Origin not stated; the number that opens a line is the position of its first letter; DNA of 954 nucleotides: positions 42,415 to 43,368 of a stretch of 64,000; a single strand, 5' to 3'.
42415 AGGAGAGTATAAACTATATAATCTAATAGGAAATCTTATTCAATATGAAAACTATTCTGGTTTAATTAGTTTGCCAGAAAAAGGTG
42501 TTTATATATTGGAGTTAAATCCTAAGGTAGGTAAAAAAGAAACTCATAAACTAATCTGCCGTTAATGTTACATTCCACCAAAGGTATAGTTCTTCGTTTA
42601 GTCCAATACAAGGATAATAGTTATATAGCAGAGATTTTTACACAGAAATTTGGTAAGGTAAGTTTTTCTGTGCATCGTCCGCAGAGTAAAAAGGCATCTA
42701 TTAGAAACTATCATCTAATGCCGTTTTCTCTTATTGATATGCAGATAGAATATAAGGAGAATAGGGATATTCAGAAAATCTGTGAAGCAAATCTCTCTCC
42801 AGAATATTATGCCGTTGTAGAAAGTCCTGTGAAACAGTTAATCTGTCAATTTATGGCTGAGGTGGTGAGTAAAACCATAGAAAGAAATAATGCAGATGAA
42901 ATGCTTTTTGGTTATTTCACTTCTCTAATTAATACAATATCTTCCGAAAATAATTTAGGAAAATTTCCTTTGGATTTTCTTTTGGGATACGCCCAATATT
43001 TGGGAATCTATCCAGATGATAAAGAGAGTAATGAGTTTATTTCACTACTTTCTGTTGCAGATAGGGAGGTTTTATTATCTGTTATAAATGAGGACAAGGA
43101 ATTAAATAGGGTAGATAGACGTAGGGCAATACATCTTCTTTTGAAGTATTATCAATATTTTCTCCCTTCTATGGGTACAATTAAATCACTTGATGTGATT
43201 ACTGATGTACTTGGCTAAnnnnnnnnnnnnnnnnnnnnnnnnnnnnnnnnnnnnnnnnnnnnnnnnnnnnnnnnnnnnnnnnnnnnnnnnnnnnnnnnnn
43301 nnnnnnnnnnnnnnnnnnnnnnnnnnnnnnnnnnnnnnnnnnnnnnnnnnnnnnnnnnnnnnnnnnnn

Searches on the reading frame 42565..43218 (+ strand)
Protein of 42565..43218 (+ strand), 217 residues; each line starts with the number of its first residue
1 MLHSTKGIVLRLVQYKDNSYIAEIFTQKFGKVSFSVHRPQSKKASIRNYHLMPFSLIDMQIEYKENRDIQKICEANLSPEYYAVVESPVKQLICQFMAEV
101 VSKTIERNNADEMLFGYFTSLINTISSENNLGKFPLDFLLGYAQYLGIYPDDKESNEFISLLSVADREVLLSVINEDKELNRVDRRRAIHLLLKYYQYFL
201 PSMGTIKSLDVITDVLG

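Call 10: search_protein_families(library=pfam, proteins=[window:42565-43218:+])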
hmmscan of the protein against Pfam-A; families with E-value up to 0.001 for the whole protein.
window:42565-43218:+ (217 aa): 2 families
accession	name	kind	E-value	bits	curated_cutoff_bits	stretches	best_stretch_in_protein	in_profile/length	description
PF11967.14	RecO_N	-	1.8e-14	53.9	27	1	1-77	1-76/80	Recombination protein O N terminal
PF02565.21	RecO_C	-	3.7e-06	27.2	22.1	1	88-151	4-67/157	Recombination protein O C terminal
